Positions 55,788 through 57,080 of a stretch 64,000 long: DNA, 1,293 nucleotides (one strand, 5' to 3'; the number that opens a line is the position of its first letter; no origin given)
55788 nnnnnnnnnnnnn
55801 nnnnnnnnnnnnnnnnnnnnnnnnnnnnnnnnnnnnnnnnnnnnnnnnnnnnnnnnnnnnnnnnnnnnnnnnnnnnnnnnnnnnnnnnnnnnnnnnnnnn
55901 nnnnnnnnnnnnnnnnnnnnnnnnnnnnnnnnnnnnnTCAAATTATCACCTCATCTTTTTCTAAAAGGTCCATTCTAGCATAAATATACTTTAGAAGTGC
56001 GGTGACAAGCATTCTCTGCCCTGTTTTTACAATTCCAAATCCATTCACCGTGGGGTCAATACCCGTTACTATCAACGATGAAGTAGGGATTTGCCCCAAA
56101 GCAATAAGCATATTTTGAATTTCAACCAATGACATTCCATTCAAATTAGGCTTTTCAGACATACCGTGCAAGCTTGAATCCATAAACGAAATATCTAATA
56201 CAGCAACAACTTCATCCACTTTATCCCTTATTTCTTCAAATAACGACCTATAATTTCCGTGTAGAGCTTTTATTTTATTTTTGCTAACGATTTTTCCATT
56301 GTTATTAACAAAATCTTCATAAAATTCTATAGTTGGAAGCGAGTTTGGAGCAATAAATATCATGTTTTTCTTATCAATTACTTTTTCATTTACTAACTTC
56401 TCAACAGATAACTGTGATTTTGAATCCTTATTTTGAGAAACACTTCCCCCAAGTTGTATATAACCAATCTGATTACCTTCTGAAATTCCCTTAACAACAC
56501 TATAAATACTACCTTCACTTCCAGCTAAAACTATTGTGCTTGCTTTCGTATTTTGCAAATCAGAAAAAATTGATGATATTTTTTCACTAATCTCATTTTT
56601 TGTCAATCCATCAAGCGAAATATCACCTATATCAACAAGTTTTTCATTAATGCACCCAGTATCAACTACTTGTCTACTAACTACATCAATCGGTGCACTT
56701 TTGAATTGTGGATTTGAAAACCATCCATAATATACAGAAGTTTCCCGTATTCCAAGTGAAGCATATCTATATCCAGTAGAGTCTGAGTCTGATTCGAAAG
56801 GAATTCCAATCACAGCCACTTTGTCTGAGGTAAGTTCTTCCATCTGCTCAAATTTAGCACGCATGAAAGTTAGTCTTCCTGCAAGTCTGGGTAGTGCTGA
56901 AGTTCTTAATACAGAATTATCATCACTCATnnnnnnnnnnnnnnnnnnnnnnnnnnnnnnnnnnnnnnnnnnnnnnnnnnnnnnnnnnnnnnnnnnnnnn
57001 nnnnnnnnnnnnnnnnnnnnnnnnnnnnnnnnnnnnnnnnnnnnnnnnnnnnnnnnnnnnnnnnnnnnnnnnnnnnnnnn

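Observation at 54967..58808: Four translationally coupled arginase-fold paralogs, three with the binuclear-metal ligands lost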

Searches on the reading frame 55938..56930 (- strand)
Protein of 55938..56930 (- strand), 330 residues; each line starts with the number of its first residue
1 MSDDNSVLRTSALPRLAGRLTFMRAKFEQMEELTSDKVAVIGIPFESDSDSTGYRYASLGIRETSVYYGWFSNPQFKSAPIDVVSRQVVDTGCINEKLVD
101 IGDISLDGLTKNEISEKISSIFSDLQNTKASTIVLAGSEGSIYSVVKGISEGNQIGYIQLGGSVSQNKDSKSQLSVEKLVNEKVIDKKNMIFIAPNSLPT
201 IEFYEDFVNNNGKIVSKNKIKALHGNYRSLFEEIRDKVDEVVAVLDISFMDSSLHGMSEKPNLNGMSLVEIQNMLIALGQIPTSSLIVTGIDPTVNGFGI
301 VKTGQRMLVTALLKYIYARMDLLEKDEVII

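Call 3: search_protein_families(library=pfam, proteins=[window:55938-56930:-], max_evalue=0.01)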
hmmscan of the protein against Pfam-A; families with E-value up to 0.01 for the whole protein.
window:55938-56930:- (330 aa): 1 family
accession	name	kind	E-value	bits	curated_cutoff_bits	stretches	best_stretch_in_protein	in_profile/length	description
PF00491.26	Arginase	-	8e-11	42.3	22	1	37-281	2-245/280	Arginase family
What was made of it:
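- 55938..56930 (-): g3: most divergent but most constrained degenerate paralog (330 aa), predicted non-catalytic subunit with a specific role. Pfam Arginase 42.3 bits (call 3).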

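Call 4: search_protein_families(library=ncbifam, proteins=[window:55938-56930:-], max_evalue=0.01)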
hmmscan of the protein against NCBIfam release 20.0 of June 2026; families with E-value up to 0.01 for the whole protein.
window:55938-56930:- (330 aa): 3 families
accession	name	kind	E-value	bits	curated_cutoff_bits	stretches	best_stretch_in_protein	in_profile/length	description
NF002564.0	PRK02190.1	subfamily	2.8e-08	33.3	302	1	12-283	11-268/307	agmatinase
TIGR01227.1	hutG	equivalog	1.7e-05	24.2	229.15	1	95-276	77-268/307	formimidoylglutamase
TIGR01230.1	agmatinase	equivalog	0.0009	18.9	174.3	0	37-149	14-113/275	agmatinase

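Call 9: search_solved_structures(query=window:55938-56930:-, show_alignments=2, max_evalue=1)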
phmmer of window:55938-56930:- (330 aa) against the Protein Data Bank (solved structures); distinct sequences matched with E-value up to 1: 3.
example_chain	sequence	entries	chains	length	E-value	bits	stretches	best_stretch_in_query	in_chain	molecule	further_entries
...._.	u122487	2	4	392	0.00036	23.1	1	11-151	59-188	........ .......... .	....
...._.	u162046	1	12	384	0.00058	22.5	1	11-158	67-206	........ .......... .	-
7xf2_A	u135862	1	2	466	0.84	12.1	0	200-244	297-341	Capsid protein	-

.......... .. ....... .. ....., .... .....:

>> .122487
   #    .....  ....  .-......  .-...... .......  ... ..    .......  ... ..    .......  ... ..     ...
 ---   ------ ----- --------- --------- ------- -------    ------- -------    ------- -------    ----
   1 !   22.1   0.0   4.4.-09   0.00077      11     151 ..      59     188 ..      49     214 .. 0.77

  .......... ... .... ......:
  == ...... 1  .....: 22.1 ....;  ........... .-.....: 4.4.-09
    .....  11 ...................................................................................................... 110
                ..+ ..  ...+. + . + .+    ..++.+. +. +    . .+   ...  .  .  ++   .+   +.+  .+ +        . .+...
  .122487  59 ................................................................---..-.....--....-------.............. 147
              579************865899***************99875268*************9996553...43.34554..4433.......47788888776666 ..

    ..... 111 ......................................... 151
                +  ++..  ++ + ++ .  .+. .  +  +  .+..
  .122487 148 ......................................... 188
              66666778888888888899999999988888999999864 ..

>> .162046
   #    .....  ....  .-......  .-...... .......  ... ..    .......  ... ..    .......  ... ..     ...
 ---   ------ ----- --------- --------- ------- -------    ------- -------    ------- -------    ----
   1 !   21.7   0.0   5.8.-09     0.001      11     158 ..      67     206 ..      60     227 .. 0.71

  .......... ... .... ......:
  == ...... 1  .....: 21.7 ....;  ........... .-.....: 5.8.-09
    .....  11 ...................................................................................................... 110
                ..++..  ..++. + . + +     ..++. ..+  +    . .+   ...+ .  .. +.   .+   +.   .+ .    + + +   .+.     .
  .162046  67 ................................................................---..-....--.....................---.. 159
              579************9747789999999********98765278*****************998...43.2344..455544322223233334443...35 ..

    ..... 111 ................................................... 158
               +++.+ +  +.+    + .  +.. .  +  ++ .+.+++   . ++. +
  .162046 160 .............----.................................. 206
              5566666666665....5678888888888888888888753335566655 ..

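Call 15: find_encoding_contigs(protein=window:55938-56930:-, flank=10000, max_places=6)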
Protein window:55938-56930:- (330 aa): no gene with exactly this product is on record in the collection.

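Call 16: find_homologous_proteins(query=window:55938-56930:-, max_evalue=0.001)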
Query window:55938-56930:- (330 aa): 21 proteins with E <= 0.001 among 5356 candidates.
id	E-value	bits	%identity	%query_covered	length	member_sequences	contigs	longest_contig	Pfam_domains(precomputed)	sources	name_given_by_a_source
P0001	7.5e-207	703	100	100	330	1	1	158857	PF00491.27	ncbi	-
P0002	3.5e-121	422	57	100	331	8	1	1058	PF00491.27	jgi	-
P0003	1.9e-117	410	57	100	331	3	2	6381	PF00491.27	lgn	-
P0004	1.4e-106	374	52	100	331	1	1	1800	PF00491.27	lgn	-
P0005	1.0e-67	247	41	95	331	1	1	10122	PF00491.27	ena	-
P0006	1.3e-67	246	41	95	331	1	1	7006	PF00491.27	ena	-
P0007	1.9e-67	246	40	95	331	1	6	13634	PF00491.27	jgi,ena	jgi:agmatinase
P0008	6.8e-67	244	40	95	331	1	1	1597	PF00491.27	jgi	-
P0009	9.0e-67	244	40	95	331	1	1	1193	PF00491.27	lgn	-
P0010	9.1e-67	244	40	95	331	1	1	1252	PF00491.27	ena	-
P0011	1.6e-66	243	40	95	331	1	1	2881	PF00491.27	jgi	-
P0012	1.6e-66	243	40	95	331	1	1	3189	PF00491.27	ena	-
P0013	1.9e-66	243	40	95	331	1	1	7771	PF00491.27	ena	-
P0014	3.3e-66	242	40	95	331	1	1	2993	PF00491.27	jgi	-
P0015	5.7e-66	241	40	95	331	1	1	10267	PF00491.27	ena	-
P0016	2.0e-63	233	39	96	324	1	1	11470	PF00491.27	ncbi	-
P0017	1.1e-62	230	38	96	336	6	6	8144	PF00491.27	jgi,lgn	jgi:agmatinase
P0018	4.8e-61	225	38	95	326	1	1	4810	PF00491.27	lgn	-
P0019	9.7e-58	214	35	96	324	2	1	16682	PF00491.27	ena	-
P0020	2.5e-57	213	36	96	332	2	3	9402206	PF00491.27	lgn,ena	-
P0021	3.5e-53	199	36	97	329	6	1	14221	PF00491.27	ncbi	ncbi:MAG: agmatinase [Gammaproteobacteria bacterium]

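Call 17: find_encoding_contigs(protein=P0001, flank=10000, max_places=3)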
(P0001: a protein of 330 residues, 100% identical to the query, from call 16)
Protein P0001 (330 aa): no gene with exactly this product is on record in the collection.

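Call 18: find_encoding_contigs(protein=P0021, flank=10000, max_places=3)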
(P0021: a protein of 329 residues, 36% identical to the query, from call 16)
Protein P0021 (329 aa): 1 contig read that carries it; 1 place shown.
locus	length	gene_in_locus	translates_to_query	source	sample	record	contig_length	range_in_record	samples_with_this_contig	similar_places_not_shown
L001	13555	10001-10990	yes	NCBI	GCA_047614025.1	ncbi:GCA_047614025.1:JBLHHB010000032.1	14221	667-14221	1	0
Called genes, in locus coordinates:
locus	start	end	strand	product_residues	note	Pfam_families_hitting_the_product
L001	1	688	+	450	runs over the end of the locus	PF03972:MmgE_PrpD_N, PF19305:MmgE_PrpD_C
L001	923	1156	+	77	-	PF13275:S4_2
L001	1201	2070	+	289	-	PF00849:PseudoU_synth_2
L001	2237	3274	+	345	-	PF02668:TauD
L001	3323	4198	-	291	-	PF00378:ECH_1, PF16113:ECH_2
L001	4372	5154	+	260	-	PF00378:ECH_1, PF16113:ECH_2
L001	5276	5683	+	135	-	PF24696:UGSC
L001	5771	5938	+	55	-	PF24696:UGSC (weak)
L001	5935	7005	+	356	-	-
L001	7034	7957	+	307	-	PF00890:FAD_binding_2 (weak), PF01134:GIDA (faint), PF01266:DAO (faint), PF07992:Pyr_redox_2, PF13450:NAD_binding_8 (weak), PF13738:Pyr_redox_3, PF00070:Pyr_redox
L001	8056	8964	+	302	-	PF00491:Arginase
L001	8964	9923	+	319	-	PF00491:Arginase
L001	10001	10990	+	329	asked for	PF00491:Arginase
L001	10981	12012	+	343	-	PF00491:Arginase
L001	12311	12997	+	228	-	PF04773:FecR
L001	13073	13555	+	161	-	?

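Call 19: find_encoding_contigs(protein=P0020, flank=10000, max_places=3)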
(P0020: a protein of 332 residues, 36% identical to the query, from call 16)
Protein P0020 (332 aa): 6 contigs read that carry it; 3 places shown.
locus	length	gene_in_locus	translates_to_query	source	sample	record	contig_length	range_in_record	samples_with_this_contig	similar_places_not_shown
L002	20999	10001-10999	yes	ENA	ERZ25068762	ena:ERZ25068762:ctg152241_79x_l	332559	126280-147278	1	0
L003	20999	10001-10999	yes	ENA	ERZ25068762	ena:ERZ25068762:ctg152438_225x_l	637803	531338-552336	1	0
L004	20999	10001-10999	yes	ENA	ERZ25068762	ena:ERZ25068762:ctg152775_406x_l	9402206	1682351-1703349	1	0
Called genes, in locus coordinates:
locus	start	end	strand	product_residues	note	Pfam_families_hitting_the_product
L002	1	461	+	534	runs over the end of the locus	PF13007:LZ_Tnp_IS66 (weak), PF03050:DDE_Tnp_IS66, PF13817:DDE_Tnp_IS66_C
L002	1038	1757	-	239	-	PF09339:HTH_IclR, PF01614:IclR_C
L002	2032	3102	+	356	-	PF01547:SBP_bac_1, PF13416:SBP_bac_8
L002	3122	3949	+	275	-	PF12146:Hydrolase_4 (weak), PF00561:Abhydrolase_1, PF12697:Abhydrolase_6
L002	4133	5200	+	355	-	PF01547:SBP_bac_1, PF13416:SBP_bac_8, PF13343:SBP_bac_6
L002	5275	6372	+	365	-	PF00005:ABC_tran, PF13304:AAA_21 (faint), PF08402:TOBE_2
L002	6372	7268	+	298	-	PF00528:BPD_transp_1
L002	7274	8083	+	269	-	PF00528:BPD_transp_1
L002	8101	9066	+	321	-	PF00491:Arginase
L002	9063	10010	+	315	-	PF00491:Arginase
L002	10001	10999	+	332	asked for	PF00491:Arginase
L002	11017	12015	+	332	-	PF00491:Arginase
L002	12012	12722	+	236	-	-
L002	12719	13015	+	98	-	PF00171:Aldedh (weak)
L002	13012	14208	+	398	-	PF02515:CoA_transf_3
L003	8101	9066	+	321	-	PF00491:Arginase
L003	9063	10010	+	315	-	PF00491:Arginase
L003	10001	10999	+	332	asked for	PF00491:Arginase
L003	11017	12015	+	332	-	PF00491:Arginase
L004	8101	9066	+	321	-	PF00491:Arginase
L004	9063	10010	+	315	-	PF00491:Arginase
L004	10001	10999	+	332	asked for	PF00491:Arginase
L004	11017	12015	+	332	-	PF00491:Arginase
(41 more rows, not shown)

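Call 21: find_related_loci(query=A2, collection=genome_contigs, flank=10000)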
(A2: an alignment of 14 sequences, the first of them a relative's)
Query A2 (330 aa) in genome_contigs; peptide patterns used: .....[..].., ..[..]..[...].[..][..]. (x = any residue, [..] = any of these).
57 stretches matched a pattern; 51 encode a relative of the query (tblastn E <= 1e-3); 51 distinct loci.
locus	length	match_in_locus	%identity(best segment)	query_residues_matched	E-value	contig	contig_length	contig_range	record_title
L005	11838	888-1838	49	1-322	8e-102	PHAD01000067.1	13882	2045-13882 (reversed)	MAG: Firmicutes bacterium HGW-Firmicutes-12 08E140C01_z5_2013_Ig3399_v2_scaffold_2920, whole genome shotgun sequence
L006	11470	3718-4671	39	3-323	2e-74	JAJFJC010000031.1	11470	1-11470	MAG: Alphaproteobacteria bacterium isolate OFTM82 OFTM82_30, whole genome shotgun sequence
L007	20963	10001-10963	39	8-323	3e-73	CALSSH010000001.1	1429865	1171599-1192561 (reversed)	MAG: uncultured Pseudomonadales bacterium isolate V_MB144 genome assembly, contig: contig_11545_V_MB144, whole genome sh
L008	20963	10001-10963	41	8-323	4e-73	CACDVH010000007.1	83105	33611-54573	uncultured gamma proteobacterium genome assembly, contig: AG-390-E17_NODE_7, whole genome shotgun sequence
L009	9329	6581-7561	40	8-327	2e-73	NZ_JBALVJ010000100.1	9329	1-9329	MAG: Sulfitobacter sp. isolate 5NakV-05 NODE_1563_length_9329_cov_185.702070, whole genome shotgun sequence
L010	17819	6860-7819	40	8-323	7e-73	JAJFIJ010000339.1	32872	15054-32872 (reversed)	MAG: Rhodospirillales bacterium isolate OFTM364 OFTM364_338, whole genome shotgun sequence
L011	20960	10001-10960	39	8-323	7e-73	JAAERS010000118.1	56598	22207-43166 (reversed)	MAG: Gammaproteobacteria bacterium isolate Nau_11 NauG_CONTIG705645, whole genome shotgun sequence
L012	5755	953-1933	39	8-327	1e-71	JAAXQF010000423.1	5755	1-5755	MAG: Desulfuromonadales bacterium isolate MAG-BB-04-B scaffold_2191, whole genome shotgun sequence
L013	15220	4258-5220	39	8-323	2e-71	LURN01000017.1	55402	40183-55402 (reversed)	MAG: Candidatus Thioglobus sp. REDSEA-S12_B1 scaffold17, whole genome shotgun sequence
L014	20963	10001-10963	38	8-323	1e-70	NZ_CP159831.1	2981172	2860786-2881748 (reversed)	Candidatus Njordibacter sp. Uisw_039 chromosome, complete genome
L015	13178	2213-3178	36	8-322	5e-70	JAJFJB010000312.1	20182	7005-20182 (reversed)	MAG: Alphaproteobacteria bacterium isolate OFTM273 OFTM273_311, whole genome shotgun sequence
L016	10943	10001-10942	39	8-316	5e-70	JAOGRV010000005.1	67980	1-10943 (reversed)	Candidatus Pseudothioglobus singularis isolate AH-700-L02 AH-700-L02_NODE_5, whole genome shotgun sequence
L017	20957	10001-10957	38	6-327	1e-69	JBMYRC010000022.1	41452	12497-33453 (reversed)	MAG: Alphaproteobacteria bacterium isolate ME_XS_2303_bin_69 ME_XS_2303_bin_69_21, whole genome shotgun sequence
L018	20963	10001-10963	38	8-324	6e-70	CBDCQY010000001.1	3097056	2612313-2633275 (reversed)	MAG: Alphaproteobacteria bacterium isolate cd2235a2-62e1-4177-9456-ff53b2284e8b genome assembly, contig: contig_1, whole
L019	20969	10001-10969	36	8-327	5e-69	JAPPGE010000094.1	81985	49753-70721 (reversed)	MAG: bacterium isolate RHO1_bin_48 NODE_699_length_81985_cov_11.162053, whole genome shotgun sequence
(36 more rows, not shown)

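Call 23: find_encoding_contigs(protein=P0019, flank=10000, max_places=2)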
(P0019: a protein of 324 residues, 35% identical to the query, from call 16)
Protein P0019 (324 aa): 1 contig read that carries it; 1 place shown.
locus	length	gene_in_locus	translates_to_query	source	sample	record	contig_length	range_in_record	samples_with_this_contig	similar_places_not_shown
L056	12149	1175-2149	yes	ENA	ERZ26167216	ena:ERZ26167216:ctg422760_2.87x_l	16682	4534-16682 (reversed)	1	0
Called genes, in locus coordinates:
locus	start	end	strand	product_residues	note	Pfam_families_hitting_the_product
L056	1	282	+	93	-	?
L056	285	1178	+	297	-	PF00491:Arginase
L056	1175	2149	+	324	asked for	PF00491:Arginase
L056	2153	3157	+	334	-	PF00491:Arginase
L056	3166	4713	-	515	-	PF00884:Sulfatase, PF01663:Phosphodiest (weak), PF16347:SGSH_C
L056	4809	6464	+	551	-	PF01977:UbiD, PF20696:UbiD_C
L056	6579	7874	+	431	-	PF00872:Transposase_mut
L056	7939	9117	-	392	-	PF08450:SGL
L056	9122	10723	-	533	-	PF00501:AMP-binding, PF13193:AMP-binding_C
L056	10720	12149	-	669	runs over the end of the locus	PF02515:CoA_transf_3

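Call 24: find_encoding_contigs(protein=P0007, flank=10000, max_places=2)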
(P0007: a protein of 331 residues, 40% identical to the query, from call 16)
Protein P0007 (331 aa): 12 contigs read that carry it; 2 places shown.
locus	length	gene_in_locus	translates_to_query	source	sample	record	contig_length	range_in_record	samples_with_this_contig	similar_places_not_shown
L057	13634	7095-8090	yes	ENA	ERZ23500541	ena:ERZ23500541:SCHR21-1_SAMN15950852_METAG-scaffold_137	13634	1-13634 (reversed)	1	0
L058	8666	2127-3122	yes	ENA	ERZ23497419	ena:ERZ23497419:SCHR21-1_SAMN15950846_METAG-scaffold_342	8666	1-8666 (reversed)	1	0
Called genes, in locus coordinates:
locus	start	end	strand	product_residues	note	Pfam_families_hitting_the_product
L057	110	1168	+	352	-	PF01547:SBP_bac_1, PF13416:SBP_bac_8, PF13343:SBP_bac_6 (weak)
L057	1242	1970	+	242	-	PF12697:Abhydrolase_6, PF00561:Abhydrolase_1, PF03096:Ndr, PF12146:Hydrolase_4 (weak)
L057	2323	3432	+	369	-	PF00005:ABC_tran, PF08402:TOBE_2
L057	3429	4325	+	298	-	-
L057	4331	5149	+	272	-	PF00528:BPD_transp_1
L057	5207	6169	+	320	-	PF00491:Arginase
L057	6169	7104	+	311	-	PF00491:Arginase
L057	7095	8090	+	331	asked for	PF00491:Arginase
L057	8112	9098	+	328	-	PF00491:Arginase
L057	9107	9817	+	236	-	-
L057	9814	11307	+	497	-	PF00171:Aldedh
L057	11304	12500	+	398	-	PF02515:CoA_transf_3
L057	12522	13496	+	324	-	PF00682:HMGL-like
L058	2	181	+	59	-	?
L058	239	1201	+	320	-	PF00491:Arginase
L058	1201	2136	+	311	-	PF00491:Arginase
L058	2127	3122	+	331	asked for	PF00491:Arginase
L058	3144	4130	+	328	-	PF00491:Arginase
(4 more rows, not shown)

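Call 25: find_encoding_contigs(protein=P0003, flank=10000, max_places=2)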
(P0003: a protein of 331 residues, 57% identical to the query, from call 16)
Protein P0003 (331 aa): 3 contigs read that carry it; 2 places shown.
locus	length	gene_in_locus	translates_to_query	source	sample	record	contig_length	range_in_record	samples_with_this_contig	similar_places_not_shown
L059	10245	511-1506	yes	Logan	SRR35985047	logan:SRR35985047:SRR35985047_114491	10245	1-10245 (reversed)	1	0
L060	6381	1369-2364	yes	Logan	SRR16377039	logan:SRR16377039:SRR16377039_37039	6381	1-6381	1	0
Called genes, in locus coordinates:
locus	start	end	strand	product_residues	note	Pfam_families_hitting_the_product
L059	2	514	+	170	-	?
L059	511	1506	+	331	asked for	PF00491:Arginase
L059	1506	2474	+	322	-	PF00491:Arginase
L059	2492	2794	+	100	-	-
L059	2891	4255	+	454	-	PF07670:Gate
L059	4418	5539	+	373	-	PF00465:Fe-ADH, PF13685:Fe-ADH_2 (weak), PF25137:ADH_Fe_C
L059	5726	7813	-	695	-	PF06506:PrpR_N, PF00158:Sigma54_activat, PF14532:Sigma54_activ_2, PF07728:AAA_5, PF25601:AAA_lid_14, PF02954:HTH_8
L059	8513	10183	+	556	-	PF00239:Resolvase, PF07508:Recombinase, PF13408:Zn_ribbon_recom (weak), PF14287:DUF4368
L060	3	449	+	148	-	?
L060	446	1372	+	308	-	PF00491:Arginase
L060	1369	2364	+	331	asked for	PF00491:Arginase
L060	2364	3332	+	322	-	PF00491:Arginase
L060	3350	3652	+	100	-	-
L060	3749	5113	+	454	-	PF07670:Gate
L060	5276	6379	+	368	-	?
